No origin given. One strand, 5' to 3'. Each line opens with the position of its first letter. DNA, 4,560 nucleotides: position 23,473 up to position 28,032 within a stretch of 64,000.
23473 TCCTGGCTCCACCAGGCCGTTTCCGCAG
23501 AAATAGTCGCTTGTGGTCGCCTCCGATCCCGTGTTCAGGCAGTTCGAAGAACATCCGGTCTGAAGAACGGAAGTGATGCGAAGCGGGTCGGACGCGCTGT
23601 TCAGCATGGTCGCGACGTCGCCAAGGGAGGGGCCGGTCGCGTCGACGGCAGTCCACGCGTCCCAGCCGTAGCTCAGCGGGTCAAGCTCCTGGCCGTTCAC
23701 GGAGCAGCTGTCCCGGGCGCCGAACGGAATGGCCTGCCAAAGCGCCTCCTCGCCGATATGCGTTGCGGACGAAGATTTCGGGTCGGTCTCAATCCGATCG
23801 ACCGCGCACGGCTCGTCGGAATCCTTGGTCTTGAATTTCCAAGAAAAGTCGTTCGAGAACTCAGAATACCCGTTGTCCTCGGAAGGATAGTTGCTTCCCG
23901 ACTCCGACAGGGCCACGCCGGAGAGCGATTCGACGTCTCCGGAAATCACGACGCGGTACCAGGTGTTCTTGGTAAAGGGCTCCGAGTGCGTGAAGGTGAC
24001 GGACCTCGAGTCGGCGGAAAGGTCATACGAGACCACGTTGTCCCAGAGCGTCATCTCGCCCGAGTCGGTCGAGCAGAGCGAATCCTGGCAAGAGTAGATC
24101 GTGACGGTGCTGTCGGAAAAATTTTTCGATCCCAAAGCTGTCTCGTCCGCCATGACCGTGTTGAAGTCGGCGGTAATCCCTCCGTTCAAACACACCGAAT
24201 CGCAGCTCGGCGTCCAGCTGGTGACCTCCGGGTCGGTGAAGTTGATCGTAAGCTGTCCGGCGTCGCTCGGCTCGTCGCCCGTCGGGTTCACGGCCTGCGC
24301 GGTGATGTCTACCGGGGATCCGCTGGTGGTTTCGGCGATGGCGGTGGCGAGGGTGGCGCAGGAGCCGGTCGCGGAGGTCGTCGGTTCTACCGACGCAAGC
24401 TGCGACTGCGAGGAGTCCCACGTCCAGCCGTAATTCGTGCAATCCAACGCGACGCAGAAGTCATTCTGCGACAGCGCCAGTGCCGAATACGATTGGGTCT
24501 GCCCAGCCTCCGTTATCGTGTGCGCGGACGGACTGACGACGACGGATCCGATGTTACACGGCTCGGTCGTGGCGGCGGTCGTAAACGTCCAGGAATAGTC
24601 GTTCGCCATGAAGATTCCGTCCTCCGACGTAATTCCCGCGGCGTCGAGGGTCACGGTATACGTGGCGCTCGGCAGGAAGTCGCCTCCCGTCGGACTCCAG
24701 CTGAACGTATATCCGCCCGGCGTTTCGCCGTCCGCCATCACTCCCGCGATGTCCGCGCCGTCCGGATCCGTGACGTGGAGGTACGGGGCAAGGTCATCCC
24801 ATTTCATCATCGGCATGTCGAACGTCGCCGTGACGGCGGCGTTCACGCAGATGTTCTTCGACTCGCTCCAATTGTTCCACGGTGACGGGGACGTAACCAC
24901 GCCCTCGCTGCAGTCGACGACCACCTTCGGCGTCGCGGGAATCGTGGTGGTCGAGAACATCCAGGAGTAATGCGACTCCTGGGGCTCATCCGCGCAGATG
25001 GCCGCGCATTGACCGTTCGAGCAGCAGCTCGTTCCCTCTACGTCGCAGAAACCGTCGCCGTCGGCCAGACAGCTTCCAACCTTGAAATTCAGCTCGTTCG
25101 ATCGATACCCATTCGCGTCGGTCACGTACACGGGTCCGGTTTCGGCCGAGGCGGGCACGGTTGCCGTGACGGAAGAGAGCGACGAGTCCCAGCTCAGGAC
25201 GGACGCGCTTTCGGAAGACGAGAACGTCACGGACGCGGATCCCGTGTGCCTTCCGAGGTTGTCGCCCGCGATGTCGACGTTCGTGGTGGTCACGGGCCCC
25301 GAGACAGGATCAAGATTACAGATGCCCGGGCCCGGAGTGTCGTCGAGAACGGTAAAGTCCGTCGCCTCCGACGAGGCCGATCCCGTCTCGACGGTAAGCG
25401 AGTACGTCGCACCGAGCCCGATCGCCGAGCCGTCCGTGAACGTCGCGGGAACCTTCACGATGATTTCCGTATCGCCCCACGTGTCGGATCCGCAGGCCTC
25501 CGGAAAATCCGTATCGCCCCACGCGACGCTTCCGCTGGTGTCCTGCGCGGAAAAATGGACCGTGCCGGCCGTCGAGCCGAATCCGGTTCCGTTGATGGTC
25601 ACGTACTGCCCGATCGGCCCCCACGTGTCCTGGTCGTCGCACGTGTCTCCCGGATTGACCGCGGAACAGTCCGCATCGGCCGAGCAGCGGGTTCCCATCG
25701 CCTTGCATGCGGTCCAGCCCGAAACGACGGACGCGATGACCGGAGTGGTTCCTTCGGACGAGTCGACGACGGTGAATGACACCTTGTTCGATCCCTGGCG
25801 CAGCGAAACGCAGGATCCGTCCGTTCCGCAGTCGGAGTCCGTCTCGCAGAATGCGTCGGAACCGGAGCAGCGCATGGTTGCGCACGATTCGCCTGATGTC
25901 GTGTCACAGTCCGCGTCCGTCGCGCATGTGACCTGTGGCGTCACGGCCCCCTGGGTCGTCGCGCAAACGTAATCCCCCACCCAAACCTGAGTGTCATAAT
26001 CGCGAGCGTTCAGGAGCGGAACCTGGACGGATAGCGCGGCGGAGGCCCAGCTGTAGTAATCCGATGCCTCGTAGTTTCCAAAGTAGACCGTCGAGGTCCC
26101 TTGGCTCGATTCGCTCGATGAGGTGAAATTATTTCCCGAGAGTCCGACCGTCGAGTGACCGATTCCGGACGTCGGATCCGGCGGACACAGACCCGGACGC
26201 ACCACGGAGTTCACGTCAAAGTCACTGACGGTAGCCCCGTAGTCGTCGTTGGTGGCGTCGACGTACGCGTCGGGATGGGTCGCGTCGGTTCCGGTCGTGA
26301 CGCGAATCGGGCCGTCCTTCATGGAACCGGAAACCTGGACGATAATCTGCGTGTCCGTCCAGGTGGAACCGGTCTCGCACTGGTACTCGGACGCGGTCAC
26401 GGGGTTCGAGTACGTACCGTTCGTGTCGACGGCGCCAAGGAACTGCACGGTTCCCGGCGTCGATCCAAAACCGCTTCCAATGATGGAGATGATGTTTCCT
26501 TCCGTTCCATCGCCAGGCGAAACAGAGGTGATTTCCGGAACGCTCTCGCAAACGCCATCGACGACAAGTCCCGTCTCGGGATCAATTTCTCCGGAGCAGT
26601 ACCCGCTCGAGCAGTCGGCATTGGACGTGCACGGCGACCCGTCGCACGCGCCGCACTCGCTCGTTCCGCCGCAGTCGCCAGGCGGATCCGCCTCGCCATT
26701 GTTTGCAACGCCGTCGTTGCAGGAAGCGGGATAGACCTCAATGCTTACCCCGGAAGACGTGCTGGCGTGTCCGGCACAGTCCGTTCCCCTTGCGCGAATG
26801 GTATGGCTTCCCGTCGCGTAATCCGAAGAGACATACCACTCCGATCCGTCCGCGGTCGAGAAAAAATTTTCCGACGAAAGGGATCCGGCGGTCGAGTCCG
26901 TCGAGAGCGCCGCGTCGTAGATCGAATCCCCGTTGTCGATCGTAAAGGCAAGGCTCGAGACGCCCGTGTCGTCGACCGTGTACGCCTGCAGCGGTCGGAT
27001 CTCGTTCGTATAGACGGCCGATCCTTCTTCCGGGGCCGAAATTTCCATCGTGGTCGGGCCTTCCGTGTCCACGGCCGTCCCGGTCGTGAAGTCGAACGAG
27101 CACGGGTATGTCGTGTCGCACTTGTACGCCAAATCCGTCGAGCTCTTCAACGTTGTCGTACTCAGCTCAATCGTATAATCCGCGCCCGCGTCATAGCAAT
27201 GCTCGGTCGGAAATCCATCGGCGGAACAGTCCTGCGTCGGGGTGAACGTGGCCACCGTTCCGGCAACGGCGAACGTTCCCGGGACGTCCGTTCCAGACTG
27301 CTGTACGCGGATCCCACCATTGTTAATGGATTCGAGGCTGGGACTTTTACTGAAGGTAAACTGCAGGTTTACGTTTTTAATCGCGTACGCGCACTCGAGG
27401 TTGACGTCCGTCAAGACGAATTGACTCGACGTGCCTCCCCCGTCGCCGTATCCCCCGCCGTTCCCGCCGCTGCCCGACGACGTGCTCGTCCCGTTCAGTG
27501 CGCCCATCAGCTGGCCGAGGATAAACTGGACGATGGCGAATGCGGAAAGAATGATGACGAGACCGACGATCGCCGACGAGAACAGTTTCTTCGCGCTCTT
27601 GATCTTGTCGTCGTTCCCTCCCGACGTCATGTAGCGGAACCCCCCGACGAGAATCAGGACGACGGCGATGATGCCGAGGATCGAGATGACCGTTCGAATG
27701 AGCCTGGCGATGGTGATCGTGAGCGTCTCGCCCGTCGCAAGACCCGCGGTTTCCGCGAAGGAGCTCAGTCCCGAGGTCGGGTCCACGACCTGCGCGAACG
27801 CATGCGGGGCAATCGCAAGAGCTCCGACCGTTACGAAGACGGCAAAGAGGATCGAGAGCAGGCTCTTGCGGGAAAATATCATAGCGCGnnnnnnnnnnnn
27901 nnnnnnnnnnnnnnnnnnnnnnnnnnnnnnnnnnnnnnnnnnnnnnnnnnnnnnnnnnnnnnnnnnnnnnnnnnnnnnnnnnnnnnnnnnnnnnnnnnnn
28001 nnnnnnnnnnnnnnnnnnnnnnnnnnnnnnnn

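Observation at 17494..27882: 3462-aa giant surface protein: pilin-like anchor + IPT/TIG + Myxococcus-type Cys-rich repeats + C-terminal vWA domain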

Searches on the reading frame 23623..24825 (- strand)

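Call 12: search_protein_families(library=pfam, proteins=[window:23623-24825:-], max_evalue=1)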
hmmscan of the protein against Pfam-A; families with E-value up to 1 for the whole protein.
window:23623-24825:- (401 aa): 1 family
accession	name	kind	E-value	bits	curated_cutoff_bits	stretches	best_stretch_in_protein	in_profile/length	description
PF13205.12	Big_5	-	7.5e-14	52.8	23.6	2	197-307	3-96/105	Bacterial Ig-like domain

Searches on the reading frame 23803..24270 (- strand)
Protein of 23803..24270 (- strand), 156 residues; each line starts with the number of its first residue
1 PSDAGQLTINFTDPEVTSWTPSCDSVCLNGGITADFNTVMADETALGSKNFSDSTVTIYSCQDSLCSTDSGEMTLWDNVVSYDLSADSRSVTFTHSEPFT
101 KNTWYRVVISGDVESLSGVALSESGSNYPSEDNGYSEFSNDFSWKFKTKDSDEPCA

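Call 84: search_protein_families(library=pfam, proteins=[window:23803-24270:-], max_evalue=0.1)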
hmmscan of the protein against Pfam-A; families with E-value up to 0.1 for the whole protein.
window:23803-24270:- (156 aa): 1 family
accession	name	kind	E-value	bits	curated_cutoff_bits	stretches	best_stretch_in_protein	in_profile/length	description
PF13205.12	Big_5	-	6.5e-09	36.9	23.6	1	12-122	3-96/105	Bacterial Ig-like domain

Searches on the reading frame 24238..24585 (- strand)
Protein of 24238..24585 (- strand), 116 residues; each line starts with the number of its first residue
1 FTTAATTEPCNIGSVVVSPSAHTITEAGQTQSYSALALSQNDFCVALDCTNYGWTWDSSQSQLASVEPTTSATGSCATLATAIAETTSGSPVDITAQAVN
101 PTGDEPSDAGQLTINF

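Call 84: search_protein_families(library=pfam, proteins=[window:24238-24585:-], max_evalue=0.1)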
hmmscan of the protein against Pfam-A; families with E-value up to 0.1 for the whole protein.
window:24238-24585:- (116 aa): 1 family
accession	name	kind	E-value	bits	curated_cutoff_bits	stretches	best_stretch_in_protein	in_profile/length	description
PF22967.3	Ig_NUP210_1st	-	0.047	14.3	27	1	52-89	29-67/92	NUP210 Ig-like domain 1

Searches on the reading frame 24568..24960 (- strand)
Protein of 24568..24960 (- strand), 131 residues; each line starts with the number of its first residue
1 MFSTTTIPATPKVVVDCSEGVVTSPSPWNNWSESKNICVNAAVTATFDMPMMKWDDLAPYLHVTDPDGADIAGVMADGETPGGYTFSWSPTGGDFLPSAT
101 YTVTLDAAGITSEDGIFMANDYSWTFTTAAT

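Call 84: search_protein_families(library=pfam, proteins=[window:24568-24960:-], max_evalue=0.1)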
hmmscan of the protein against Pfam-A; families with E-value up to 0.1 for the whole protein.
window:24568-24960:- (131 aa): 1 family
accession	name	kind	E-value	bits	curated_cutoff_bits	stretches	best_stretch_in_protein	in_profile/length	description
PF13205.12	Big_5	-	1.6e-09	38.9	23.6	1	23-128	8-105/105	Bacterial Ig-like domain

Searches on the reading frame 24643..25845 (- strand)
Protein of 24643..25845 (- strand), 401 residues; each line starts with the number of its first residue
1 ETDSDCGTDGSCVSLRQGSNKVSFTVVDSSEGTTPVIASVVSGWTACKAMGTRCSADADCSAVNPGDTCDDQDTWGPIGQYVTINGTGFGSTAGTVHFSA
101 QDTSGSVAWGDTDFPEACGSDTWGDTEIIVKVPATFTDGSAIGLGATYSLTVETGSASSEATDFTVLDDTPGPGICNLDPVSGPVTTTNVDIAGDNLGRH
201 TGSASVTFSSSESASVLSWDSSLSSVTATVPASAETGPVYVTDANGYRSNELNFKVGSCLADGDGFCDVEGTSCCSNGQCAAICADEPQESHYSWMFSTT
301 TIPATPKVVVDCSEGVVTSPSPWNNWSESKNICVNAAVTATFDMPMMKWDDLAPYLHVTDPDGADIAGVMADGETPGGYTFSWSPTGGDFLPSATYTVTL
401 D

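Call 12: search_protein_families(library=pfam, proteins=[window:24643-25845:-], max_evalue=1)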
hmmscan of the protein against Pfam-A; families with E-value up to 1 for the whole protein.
window:24643-25845:- (401 aa): 3 families
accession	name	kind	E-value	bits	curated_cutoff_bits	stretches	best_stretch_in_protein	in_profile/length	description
PF01833.30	TIG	-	5.3e-09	36.4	20.9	2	74-165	9-83/84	IPT/TIG domain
PF13205.12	Big_5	-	0.016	16.4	23.6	1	319-400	9-83/105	Bacterial Ig-like domain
PF13860.13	FlgD_ig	-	0.18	12.3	27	0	356-400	27-73/79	FlgD Ig-like domain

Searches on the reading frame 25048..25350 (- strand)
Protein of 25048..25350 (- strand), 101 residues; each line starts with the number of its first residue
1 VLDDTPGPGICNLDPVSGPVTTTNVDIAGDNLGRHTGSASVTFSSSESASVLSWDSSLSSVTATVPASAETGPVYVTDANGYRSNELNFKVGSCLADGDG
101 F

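Call 84: search_protein_families(library=pfam, proteins=[window:25048-25350:-], max_evalue=0.1)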
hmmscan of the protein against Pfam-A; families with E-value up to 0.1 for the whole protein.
window:25048-25350:- (101 aa): 1 family
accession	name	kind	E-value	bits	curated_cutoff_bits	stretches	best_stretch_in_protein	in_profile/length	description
PF01833.30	TIG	-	2.1e-05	24.9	20.9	1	11-90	4-83/84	IPT/TIG domain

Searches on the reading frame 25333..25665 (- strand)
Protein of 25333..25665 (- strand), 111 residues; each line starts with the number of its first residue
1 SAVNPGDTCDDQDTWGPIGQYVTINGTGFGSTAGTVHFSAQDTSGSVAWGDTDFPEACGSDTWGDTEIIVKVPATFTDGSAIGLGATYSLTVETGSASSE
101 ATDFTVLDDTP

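Call 84: search_protein_families(library=pfam, proteins=[window:25333-25665:-], max_evalue=0.1)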
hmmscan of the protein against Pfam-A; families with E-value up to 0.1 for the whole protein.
window:25333-25665:- (111 aa): 1 family
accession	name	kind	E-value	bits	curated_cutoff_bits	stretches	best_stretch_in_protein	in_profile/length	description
PF01833.30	TIG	-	1.9e-06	28.2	20.9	1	14-105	9-83/84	IPT/TIG domain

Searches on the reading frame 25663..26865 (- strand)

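Call 12: search_protein_families(library=pfam, proteins=[window:25663-26865:-], max_evalue=1)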
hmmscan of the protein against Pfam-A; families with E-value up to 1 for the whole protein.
window:25663-26865:- (401 aa): 1 family
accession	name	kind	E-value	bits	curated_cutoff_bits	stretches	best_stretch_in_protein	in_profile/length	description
PF19077.6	Big_13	-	0.19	12.7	27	1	8-44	62-100/102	Bacterial Ig-like domain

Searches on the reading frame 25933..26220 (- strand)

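Call 84: search_protein_families(library=pfam, proteins=[window:25933-26220:-], max_evalue=0.1)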
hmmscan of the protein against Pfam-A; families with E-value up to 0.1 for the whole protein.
window:25933-26220:- (96 aa): 2 families
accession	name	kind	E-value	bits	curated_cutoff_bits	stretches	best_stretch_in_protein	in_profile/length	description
PF01833.30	TIG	-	7.3e-06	26.3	20.9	1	18-85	12-73/84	IPT/TIG domain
PF16225.10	DUF4884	-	0.039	14.1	30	1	73-94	20-39/49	Domain of unknown function (DUF4884)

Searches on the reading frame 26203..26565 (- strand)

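Call 84: search_protein_families(library=pfam, proteins=[window:26203-26565:-], max_evalue=0.1)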
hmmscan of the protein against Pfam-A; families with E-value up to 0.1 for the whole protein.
window:26203-26565:- (121 aa): 1 family
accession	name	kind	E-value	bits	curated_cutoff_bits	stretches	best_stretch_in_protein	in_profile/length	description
PF01833.30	TIG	-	1e-06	29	20.9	1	10-95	1-74/84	IPT/TIG domain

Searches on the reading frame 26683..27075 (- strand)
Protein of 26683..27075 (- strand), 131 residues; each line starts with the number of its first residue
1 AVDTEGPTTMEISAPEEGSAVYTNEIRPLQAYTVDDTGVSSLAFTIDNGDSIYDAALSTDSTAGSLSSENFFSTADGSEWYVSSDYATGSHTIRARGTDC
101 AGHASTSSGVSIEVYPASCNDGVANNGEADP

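Call 84: search_protein_families(library=pfam, proteins=[window:26683-27075:-], max_evalue=0.1)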
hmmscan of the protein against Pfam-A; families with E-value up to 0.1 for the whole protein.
window:26683-27075:- (131 aa): 3 families
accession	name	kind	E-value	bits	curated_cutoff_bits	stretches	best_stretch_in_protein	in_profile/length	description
PF17957.7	Big_7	-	6.1e-05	24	24.1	1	9-95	2-70/70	Bacterial Ig domain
PF19077.6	Big_13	-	0.00022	22.1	27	1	76-114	60-100/102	Bacterial Ig-like domain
PF13290.12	CHB_HEX_C_1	-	0.053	13.9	22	0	13-43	30-65/67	Chitobiase/beta-hexosaminidase C-terminal domain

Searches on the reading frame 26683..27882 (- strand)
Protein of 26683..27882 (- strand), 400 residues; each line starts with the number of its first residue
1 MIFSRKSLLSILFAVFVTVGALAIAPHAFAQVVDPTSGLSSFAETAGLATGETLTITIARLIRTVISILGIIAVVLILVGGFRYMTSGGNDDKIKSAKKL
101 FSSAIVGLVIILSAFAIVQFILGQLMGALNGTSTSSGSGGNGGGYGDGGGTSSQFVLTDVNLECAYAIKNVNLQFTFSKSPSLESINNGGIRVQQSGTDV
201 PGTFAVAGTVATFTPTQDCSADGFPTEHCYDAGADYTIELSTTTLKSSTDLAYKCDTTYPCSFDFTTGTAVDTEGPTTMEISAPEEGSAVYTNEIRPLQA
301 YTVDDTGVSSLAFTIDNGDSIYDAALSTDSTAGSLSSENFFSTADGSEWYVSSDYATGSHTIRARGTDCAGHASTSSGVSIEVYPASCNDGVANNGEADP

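Call 12: search_protein_families(library=pfam, proteins=[window:26683-27882:-], max_evalue=1)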
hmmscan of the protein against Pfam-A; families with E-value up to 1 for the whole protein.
window:26683-27882:- (400 aa): 7 families
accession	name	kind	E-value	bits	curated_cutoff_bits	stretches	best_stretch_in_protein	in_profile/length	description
PF18895.5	T4SS_pilin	-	1.2e-09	38.5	26.6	1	53-121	4-71/71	Type IV secretion system pilin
PF17957.7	Big_7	-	0.0029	18.7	24.1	1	278-364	2-70/70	Bacterial Ig domain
PF19077.6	Big_13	-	0.007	17.3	27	1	341-383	57-100/102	Bacterial Ig-like domain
PF05987.18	DUF898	-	0.014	15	28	1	10-121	136-245/336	Bacterial protein of unknown function (DUF898)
PF13572.11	DUF4134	-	0.034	14.9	26.5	1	38-113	11-90/93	Domain of unknown function (DUF4134)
PF16943.10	T4SS_CagC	-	0.096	13.3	27.9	1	15-114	9-103/119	Cag pathogenicity island, type IV secretory system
PF13205.12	Big_5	-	0.52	11.5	23.6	1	171-267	23-105/105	Bacterial Ig-like domain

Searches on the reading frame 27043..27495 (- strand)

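Call 84: search_protein_families(library=pfam, proteins=[window:27043-27495:-], max_evalue=0.1)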
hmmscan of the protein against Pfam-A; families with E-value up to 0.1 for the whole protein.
window:27043-27495:- (151 aa): 1 family
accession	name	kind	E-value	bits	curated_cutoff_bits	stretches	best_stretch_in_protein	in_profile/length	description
PF13205.12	Big_5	-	0.0075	17.4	23.6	1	42-138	23-105/105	Bacterial Ig-like domain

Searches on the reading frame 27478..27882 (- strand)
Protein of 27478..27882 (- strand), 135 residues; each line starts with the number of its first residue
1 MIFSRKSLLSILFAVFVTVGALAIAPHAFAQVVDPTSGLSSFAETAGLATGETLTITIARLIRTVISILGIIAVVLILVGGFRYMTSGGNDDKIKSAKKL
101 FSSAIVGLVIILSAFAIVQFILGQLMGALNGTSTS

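Call 46: search_protein_representatives(protein=window:27478-27882:-)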
Query: 135 residues. Proteins with E-value up to 0.001 (for the whole library): 39882; up to 1e-10: 4910; up to 1e-30: 11. The best 150 are listed.
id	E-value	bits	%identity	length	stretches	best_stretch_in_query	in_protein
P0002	5.0e-56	204.0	33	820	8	28-124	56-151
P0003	8.4e-54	196.9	32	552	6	45-134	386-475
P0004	6.6e-53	194.0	79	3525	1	1-135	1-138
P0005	5.2e-43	162.1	33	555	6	7-124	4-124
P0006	4.8e-38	146.1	63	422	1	10-134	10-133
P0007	1.6e-33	131.5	28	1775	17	56-124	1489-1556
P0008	6.8e-33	129.5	28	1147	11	55-122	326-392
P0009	1.4e-32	128.4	29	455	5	9-124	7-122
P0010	1.7e-32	128.2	33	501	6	57-123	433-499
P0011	2.9e-32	127.5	30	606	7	44-121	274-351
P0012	6.8e-31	123.0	34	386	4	45-122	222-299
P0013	1.0e-29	119.2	42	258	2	43-131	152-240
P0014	1.4e-28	115.6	34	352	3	44-126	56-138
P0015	1.4e-28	115.6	28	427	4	54-122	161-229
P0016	4.1e-28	114.1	33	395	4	8-124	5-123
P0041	3.3e-24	101.5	50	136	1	5-131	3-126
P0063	1.7e-22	95.9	48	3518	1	7-131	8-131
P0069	6.8e-22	94.0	50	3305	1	7-130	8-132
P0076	3.5e-21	91.7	52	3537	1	4-134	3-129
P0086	1.1e-20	90.1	48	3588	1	9-134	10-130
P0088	1.6e-20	89.6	46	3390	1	2-132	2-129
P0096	2.6e-20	88.9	45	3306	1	9-134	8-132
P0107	5.7e-20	87.8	45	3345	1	8-130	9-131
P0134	2.0e-19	86.1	45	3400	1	5-128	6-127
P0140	2.9e-19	85.5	42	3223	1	10-129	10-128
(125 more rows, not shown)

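Call 81: find_encoding_contigs(protein=P0041, flank=10000, max_places=3)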
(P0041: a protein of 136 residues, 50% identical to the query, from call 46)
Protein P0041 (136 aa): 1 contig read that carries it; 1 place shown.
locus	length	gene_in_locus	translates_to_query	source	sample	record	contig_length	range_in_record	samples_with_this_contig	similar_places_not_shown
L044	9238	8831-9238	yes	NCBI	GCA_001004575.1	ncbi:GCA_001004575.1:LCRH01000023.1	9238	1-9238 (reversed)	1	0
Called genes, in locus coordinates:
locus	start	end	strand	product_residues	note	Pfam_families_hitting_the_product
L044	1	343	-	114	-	PF00009:GTP_EFTU (faint), PF00350:Dynamin_N (faint), PF01926:MMR_HSR1, PF02421:FeoB_N, PF04548:AIG1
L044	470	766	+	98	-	-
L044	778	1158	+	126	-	-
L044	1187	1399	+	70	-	-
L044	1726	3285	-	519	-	PF03816:LytR_cpsA_psr, PF13399:LytR_C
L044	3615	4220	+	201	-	PF10502:Peptidase_S26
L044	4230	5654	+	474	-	PF13393:tRNA-synt_His, PF00587:tRNA-synt_2b, PF03129:HGTP_anticodon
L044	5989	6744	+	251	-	PF09424:YqeY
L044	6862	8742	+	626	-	PF18895:T4SS_pilin, PF13205:Big_5 (weak)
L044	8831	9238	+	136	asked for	PF18895:T4SS_pilin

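Call 91: list_cluster_members(proteins=[P0004, P0096, P0076, P0088, P0134, P0086, P0063, P0140, P0069, P0107])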
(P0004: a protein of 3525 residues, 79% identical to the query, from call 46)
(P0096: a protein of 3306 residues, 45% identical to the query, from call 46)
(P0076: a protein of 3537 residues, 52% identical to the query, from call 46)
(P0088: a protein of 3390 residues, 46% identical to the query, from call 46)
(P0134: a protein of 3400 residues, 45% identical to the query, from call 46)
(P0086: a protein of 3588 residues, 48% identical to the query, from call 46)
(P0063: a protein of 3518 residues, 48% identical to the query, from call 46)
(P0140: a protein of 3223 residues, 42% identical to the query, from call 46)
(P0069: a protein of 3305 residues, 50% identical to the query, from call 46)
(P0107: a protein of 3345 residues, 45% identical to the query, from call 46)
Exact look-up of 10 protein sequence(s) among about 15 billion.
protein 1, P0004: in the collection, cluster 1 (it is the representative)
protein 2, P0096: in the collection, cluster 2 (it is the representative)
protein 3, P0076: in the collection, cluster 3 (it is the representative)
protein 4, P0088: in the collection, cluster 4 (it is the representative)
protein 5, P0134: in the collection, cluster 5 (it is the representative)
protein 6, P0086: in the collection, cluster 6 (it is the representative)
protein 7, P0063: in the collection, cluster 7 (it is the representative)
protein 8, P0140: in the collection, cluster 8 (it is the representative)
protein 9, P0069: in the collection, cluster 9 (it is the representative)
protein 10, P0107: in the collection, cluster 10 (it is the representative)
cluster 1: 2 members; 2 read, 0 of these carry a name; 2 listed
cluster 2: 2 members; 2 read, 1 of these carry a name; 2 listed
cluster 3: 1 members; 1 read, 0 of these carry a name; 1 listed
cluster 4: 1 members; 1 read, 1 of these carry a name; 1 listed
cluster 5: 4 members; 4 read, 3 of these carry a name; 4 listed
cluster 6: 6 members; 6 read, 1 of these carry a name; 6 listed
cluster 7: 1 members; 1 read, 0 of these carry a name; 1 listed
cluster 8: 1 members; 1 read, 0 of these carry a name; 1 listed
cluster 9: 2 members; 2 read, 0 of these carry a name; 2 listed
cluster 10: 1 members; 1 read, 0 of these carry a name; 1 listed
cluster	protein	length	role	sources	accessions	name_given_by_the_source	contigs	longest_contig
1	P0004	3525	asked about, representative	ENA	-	-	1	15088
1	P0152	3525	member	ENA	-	-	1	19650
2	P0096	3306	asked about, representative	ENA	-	-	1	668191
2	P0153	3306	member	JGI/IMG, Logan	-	cysteine-rich repeat protein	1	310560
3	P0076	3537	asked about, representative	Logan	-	-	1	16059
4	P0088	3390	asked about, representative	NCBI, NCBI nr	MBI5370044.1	VWA domain-containing protein [Candidatus Uhrbacteria bacterium]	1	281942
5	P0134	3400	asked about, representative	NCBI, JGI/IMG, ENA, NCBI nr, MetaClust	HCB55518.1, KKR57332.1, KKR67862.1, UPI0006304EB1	MAG: hypothetical protein UU08_C0007G0016 [Candidatus Uhrbacteria bacterium ... | MAG: hypothetical protein UT94_C0015G0016 [Candidatus Uhrbacteria bacterium ... | status=active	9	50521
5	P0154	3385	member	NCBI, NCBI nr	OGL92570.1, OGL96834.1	hypothetical protein A2239_04780 [Candidatus Uhrbacteria bacterium RIFOXYA2_FULL_40_9] | MAG: hypothetical protein A2239_04780 [Candidatus Uhrbacteria bacterium ...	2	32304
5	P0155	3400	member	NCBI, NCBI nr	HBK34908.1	TPA: hypothetical protein DDZ01_02845 [Candidatus Uhrbacteria bacterium] | hypothetical protein [Candidatus Uhrbacteria bacterium]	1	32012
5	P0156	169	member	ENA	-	-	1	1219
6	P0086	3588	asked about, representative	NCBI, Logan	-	-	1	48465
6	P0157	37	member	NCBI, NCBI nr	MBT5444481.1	MAG: taurine dioxygenase, partial [Gammaproteobacteria bacterium] | taurine dioxygenase [Gammaproteobacteria bacterium]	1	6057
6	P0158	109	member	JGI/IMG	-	-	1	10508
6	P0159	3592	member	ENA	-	-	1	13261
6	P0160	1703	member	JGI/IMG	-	-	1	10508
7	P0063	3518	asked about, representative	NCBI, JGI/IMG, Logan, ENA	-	-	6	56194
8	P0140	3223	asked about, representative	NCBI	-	-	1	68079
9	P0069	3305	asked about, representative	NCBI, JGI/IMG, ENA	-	-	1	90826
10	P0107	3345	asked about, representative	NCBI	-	-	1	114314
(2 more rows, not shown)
